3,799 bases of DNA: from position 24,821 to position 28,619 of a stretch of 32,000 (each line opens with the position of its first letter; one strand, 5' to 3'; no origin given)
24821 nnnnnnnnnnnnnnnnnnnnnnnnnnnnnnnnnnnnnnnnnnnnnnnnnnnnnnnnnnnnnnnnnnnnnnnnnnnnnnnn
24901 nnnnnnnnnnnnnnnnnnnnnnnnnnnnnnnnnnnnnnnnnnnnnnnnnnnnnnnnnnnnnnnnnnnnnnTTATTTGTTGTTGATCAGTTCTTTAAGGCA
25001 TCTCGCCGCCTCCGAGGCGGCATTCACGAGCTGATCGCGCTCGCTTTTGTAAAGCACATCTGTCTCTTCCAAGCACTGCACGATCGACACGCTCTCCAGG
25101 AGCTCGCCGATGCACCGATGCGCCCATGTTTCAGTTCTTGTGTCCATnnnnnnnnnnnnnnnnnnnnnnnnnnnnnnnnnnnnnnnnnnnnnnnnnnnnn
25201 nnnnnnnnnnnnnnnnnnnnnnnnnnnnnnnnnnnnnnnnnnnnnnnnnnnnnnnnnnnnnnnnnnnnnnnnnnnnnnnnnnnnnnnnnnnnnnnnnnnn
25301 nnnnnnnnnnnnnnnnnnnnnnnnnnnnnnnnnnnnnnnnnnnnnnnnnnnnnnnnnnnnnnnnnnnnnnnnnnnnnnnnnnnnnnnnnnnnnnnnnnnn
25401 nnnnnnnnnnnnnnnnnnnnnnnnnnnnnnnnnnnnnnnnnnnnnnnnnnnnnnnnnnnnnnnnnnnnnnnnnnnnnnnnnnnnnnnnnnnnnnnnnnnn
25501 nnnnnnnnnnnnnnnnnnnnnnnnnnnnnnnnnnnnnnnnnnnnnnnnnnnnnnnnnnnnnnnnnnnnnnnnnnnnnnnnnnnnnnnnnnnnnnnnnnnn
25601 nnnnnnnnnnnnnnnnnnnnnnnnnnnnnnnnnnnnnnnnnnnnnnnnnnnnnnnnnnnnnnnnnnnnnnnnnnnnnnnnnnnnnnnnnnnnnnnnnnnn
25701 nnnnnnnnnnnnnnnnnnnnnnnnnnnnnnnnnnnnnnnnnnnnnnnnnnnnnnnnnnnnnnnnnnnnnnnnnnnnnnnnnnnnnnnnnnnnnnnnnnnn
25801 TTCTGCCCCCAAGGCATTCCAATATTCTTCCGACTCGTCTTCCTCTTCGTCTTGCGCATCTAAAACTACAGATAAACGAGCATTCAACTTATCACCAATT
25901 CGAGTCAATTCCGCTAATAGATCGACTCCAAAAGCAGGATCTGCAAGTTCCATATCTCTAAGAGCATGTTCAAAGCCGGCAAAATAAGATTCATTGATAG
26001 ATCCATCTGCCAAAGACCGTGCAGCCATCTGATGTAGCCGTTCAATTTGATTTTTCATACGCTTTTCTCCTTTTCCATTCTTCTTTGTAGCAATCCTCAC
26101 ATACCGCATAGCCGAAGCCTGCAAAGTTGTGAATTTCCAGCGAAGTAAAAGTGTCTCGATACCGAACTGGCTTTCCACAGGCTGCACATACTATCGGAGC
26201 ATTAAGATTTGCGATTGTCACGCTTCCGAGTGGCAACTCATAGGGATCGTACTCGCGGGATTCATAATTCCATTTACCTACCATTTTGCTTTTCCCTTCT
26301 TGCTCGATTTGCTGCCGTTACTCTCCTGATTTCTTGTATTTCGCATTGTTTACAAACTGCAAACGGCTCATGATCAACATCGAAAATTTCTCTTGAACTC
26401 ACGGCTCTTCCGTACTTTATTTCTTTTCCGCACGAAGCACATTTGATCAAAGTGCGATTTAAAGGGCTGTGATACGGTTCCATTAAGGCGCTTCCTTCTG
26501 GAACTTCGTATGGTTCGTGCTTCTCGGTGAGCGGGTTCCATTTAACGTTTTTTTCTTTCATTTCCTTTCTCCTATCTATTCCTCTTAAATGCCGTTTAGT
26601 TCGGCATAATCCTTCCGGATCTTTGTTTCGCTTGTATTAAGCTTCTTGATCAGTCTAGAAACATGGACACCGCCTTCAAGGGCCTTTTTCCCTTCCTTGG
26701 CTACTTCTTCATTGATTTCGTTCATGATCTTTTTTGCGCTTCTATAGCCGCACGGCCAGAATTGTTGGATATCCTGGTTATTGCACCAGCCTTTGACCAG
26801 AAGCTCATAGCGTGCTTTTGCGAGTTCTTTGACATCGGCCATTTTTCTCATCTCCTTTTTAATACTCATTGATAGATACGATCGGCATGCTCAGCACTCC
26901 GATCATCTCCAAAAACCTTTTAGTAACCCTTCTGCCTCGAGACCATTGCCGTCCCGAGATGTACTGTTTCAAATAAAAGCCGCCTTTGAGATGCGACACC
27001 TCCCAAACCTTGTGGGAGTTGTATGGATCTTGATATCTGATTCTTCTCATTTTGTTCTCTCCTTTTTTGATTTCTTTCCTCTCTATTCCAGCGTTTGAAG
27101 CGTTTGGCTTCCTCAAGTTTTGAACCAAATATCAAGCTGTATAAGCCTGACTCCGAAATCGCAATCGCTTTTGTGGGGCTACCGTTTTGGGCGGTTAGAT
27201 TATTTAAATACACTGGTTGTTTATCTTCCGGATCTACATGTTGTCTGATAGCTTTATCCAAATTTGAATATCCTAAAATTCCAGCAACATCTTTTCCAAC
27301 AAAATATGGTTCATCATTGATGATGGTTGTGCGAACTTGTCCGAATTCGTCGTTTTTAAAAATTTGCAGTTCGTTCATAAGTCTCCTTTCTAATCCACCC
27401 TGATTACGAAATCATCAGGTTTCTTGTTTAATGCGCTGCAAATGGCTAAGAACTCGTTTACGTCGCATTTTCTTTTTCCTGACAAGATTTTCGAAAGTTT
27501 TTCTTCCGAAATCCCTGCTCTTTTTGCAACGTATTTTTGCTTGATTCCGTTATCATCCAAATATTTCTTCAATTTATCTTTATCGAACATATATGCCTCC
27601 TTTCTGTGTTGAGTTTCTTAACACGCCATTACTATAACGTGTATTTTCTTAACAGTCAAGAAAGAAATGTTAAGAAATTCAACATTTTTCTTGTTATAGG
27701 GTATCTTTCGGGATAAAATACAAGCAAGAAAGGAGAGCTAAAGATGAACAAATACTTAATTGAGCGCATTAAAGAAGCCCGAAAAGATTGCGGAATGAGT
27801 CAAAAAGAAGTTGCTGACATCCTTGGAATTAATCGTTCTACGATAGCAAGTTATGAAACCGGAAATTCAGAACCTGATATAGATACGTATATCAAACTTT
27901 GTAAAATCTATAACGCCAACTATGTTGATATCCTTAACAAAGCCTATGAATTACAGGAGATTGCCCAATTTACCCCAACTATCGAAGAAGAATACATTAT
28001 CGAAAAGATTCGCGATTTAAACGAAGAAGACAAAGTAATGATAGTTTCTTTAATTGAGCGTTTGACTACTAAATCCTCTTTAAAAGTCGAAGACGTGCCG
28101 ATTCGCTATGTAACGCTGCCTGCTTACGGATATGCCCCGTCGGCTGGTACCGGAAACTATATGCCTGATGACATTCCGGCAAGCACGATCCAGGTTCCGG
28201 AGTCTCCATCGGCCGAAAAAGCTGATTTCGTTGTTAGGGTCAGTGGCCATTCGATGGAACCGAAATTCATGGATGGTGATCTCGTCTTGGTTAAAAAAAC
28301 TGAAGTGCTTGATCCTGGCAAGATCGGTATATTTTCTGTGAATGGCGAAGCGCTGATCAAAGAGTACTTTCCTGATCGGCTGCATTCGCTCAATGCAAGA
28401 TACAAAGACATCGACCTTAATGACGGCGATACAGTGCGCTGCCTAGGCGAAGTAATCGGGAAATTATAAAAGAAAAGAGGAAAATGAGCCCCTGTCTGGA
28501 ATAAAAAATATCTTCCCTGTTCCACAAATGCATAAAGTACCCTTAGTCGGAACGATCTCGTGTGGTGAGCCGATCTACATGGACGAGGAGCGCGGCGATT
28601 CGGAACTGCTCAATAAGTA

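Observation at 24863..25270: Two paralogous intergenic elements folding into ~25-bp irregular helices with compensatory changes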

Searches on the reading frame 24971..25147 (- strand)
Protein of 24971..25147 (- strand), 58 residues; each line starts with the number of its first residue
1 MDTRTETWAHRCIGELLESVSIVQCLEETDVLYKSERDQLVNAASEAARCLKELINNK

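Call 14: search_protein_families(library=pfam, proteins=[window:24971-25147:-], max_evalue=0.01)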
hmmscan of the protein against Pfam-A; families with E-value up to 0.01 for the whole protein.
window:24971-25147:- (58 aa): 1 family
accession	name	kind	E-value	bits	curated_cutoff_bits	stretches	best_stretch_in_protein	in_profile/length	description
PF06892.16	Phage_CP76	-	0.0088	16.4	26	1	12-56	99-141/146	Phage regulatory protein CII (CP76)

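Call 31: find_homologous_proteins(query=window:24971-25147:-, max_evalue=0.01)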
Query window:24971-25147:- (58 aa): 2 proteins with E <= 0.01 among 2 candidates.
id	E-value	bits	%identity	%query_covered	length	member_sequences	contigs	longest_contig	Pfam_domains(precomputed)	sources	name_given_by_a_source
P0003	2.0e-27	111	96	98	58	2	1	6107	-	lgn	-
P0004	3.5e-26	107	89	98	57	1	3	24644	-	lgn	-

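Call 33: find_encoding_contigs(protein=P0004, flank=3000, max_places=10)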
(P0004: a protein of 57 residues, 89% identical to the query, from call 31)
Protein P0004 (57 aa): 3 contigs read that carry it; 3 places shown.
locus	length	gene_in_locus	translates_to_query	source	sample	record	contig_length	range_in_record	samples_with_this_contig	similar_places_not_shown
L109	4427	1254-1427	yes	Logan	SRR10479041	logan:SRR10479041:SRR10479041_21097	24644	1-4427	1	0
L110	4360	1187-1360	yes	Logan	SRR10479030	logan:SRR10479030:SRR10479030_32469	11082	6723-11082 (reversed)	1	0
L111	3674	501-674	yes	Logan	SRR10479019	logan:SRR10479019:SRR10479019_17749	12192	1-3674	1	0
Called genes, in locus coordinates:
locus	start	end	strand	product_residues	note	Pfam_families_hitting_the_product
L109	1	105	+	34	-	?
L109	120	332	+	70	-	-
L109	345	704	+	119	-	-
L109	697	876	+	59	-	-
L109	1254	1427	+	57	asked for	-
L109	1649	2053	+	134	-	-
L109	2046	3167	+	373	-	PF10926:DUF2800, PF12705:PDDEXK_1 (weak)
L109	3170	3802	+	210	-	PF10991:Enc34_ssDNA-bd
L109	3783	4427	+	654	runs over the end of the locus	PF00476:DNA_pol_A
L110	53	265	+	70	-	-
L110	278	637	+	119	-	-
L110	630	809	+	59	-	-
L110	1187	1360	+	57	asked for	-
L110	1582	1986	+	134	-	-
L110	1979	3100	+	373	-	PF10926:DUF2800, PF12705:PDDEXK_1 (weak)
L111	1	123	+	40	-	?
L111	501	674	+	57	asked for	-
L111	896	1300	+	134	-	-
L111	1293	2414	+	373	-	PF10926:DUF2800, PF12705:PDDEXK_1 (weak)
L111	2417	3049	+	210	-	PF10991:Enc34_ssDNA-bd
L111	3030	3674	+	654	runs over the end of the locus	PF00476:DNA_pol_A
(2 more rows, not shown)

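Call 34: find_encoding_contigs(protein=P0003, flank=3000, max_places=10)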
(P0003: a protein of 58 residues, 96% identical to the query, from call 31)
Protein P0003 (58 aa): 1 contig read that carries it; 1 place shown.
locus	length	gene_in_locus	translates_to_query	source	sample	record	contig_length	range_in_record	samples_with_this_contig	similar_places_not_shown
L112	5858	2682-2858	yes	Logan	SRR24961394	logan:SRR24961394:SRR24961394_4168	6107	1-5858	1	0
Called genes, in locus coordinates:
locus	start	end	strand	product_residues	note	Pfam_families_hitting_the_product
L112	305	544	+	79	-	PF13560:HTH_31, PF01381:HTH_3, PF12844:HTH_19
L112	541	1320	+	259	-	PF08346:AntA, PF03374:ANT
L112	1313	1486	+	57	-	-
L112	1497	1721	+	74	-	-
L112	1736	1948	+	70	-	-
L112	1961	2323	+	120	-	-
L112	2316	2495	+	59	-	-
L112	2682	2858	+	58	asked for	-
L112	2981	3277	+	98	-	-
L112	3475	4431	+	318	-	PF09588:YqaJ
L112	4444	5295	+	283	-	PF03837:RecT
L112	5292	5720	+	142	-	PF05866:RusA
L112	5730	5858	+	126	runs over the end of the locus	?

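Call 59: search_protein_families(library=phrogs, proteins=[window:24971-25147:-], max_evalue=0.01)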
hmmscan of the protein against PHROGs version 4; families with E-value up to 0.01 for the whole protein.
window:24971-25147:- (58 aa): 0 families

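Call 72: predict_structure(protein=window:24971-25147:-)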
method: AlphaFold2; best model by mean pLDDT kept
length: 58 residues; sequences in the alignment: 1
mean_pLDDT: 80.4   pTM: 0.56
mean pLDDT of the five models: 80.4, 77.6, 72.9, 66.1, 65.0
residues with pLDDT >= 90: 0; 70-90: 56; 50-70: 2; < 50: 0
segments of 3 or more residues with pLDDT < 50: none
pLDDT, mean of each block of 10 residues (from residue 1): 78 83 76 81 85 80
secondary structure, 60 per line:
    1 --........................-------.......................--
elements in order: H3-26 H34-56

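Call 75: fold_search(model_id=the predicted structure, library=pdb)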
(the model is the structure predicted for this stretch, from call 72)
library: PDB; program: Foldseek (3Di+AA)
matches with E <= 10: 271; with E <= 0.001: 0
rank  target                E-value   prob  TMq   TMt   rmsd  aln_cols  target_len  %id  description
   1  9tg4_E                7.3e-01  0.69  0.55  0.13   3.1        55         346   22  Structure of the YbjP lipoprotein bound to the AcrABZ-TolC efflux pump (released 2026-04-08)
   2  2f1m_A                1.1e+00  0.57  0.58  0.19   4.1        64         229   20  Conformational flexibility in the multidrug efflux system protein AcrA (released 2006-03-21)
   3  9a2v_MODEL_1_A        1.1e+00  0.57  0.57  0.11   3.2        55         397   22  Model of E. coli AcrA by in-cell photo-crosslinking MS and deep learning (released 2023-02-24)
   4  2f1m_B                1.1e+00  0.51  0.53  0.19   3.3        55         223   22  Conformational flexibility in the multidrug efflux system protein AcrA (released 2006-03-21)
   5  9tg4_G                1.1e+00  0.54  0.55  0.13   3.1        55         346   22  Structure of the YbjP lipoprotein bound to the AcrABZ-TolC efflux pump (released 2026-04-08)
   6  9tg4_F                1.1e+00  0.47  0.54  0.13   4.2        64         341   20  Structure of the YbjP lipoprotein bound to the AcrABZ-TolC efflux pump (released 2026-04-08)
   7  2f1m_C                1.2e+00  0.57  0.57  0.17   3.1        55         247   22  Conformational flexibility in the multidrug efflux system protein AcrA (released 2006-03-21)
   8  5ng5_A                1.2e+00  0.51  0.54  0.13   3.0        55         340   22  multi-drug efflux; membrane transport; RND superfamily; Drug resistance (released 2017-04-19)
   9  2f1m_D                1.4e+00  0.47  0.55  0.19   3.1        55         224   22  Conformational flexibility in the multidrug efflux system protein AcrA (released 2006-03-21)
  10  9tg4_D                1.6e+00  0.44  0.54  0.13   3.1        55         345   22  Structure of the YbjP lipoprotein bound to the AcrABZ-TolC efflux pump (released 2026-04-08)
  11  2rld_B                1.7e+00  0.89  0.82  0.45   2.1        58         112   16  CRYSTAL STRUCTURE OF A PROTEIN WITH UNKNOWN FUNCTION FROM S23 RIBOSOMAL PROTEIN FAMILY (BT_0352) FROM BACTEROIDES THET (released 2007-10-30)
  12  7xnj_D                1.8e+00  0.28  0.43  0.38   4.0        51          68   18  Stress Response Facilitator A SrfA (released 2023-05-03)
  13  2rld_E                1.9e+00  0.85  0.81  0.46   2.1        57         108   16  CRYSTAL STRUCTURE OF A PROTEIN WITH UNKNOWN FUNCTION FROM S23 RIBOSOMAL PROTEIN FAMILY (BT_0352) FROM BACTEROIDES THET (released 2007-10-30)
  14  6ta5_D                1.9e+00  0.44  0.55  0.13   2.6        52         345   15  OprM-MexA complex from the MexAB-OprM Pseudomonas aeruginosa whole assembly reconstituted in nanodiscs (released 2020-09-16)
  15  6iol_N                1.9e+00  0.33  0.50  0.12   3.1        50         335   10  Cryo-EM structure of multidrug efflux pump MexAB-OprM (60 degree state) (released 2019-04-03)
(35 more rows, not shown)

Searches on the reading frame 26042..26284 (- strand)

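Call 14: search_protein_families(library=pfam, proteins=[window:26042-26284:-], max_evalue=0.01)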
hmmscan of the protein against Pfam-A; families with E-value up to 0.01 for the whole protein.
window:26042-26284:- (80 aa): 1 family
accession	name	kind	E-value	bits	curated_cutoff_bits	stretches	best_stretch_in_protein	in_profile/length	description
PF25726.1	UL148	-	0.003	17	27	1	21-66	25-68/327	Cytomegalovirus endoplasmic reticulum-resident glycoprotein UL148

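Call 59: search_protein_families(library=phrogs, proteins=[window:26042-26284:-], max_evalue=0.01)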
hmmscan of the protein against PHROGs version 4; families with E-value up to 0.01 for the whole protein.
window:26042-26284:- (80 aa): 0 families

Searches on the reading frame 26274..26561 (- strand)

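Call 14: search_protein_families(library=pfam, proteins=[window:26274-26561:-], max_evalue=0.01)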
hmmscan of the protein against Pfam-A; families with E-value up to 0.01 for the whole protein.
window:26274-26561:- (95 aa): 1 family
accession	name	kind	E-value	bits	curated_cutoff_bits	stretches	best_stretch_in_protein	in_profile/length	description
PF02892.21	zf-BED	-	0.0025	18.3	20.6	0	32-53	10-31/44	BED zinc finger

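Call 59: search_protein_families(library=phrogs, proteins=[window:26274-26561:-], max_evalue=0.01)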
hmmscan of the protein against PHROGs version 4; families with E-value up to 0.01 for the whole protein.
window:26274-26561:- (95 aa): 0 families

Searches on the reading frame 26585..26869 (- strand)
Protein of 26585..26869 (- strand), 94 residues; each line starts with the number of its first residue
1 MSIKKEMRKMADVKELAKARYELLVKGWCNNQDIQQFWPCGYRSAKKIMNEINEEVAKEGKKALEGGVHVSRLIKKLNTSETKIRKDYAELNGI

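Call 14: search_protein_families(library=pfam, proteins=[window:26585-26869:-], max_evalue=0.01)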
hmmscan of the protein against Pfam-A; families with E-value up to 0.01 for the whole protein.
window:26585-26869:- (94 aa): 0 families

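Call 59: search_protein_families(library=phrogs, proteins=[window:26585-26869:-], max_evalue=0.01)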
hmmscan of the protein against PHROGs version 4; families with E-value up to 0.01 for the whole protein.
window:26585-26869:- (94 aa): 2 families
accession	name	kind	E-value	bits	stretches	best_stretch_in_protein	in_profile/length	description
phrog_989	-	unknown function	2.6e-05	24.9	1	31-78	9-56/70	-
phrog_5078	-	connector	0.0048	17.5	1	7-84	61-141/171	tail terminator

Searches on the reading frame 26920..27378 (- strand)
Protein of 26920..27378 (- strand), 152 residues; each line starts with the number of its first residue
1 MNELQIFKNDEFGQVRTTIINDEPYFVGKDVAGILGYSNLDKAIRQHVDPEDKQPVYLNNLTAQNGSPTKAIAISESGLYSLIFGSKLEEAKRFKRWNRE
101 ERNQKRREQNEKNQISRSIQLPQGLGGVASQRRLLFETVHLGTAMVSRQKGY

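Call 51: search_protein_families(library=pfam, proteins=[window:26920-27378:-], max_evalue=0.001)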
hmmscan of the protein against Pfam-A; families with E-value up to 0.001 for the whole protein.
window:26920-27378:- (152 aa): 1 family
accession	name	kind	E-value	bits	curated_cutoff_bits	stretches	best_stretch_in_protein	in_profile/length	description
PF02498.22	Bro-N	-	5.6e-24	85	25.6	1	14-101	1-93/96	BRO family, N-terminal domain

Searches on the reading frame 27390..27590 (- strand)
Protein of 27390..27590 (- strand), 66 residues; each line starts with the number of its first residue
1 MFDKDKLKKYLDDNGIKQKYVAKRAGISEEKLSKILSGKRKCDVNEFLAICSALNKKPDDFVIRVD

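Call 51: search_protein_families(library=pfam, proteins=[window:27390-27590:-], max_evalue=0.001)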
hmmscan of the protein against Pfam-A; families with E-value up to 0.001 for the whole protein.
window:27390-27590:- (66 aa): 4 families
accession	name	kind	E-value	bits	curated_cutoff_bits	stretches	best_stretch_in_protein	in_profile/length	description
PF13443.12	HTH_26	-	8.8e-12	45.5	22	1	6-65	1-61/63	Cro/C1-type HTH DNA-binding domain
PF01381.28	HTH_3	-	1.1e-09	38.6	23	1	7-61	1-55/55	Helix-turn-helix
PF12844.13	HTH_19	-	7.1e-07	29.5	30.2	1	6-60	3-57/64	Helix-turn-helix domain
PF13560.12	HTH_31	-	4.1e-06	27.4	27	1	13-55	12-55/64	Helix-turn-helix domain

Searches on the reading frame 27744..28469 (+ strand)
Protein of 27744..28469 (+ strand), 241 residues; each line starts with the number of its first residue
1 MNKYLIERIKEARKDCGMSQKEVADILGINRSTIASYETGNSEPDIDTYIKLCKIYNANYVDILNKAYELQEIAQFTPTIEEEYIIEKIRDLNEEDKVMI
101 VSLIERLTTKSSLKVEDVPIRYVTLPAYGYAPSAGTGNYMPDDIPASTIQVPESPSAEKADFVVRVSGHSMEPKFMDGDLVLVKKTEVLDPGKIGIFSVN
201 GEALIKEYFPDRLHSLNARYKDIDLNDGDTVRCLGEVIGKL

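Call 51: search_protein_families(library=pfam, proteins=[window:27744-28469:+], max_evalue=0.001)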
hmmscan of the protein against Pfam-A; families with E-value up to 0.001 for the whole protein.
window:27744-28469:+ (241 aa): 7 families
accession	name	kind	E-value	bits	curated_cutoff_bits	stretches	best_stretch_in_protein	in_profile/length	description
PF00717.28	Peptidase_S24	-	5.2e-21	74.9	23.3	1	131-238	5-116/116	Peptidase S24-like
PF01381.28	HTH_3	-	4e-15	56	23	1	9-57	1-49/55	Helix-turn-helix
PF12844.13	HTH_19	-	9.2e-14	51.5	30.2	1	7-69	2-64/64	Helix-turn-helix domain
PF13560.12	HTH_31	-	2.4e-08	34.6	27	1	8-58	5-56/64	Helix-turn-helix domain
PF13443.12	HTH_26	-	3e-05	24.6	22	1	8-64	1-58/63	Cro/C1-type HTH DNA-binding domain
PF13384.12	HTH_23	-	0.00067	19.8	24.6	0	13-34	14-34/50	Homeodomain-like domain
PF08281.18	Sigma70_r4_2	-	0.00098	19.2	25.7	0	15-37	24-46/54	Sigma-70, region 4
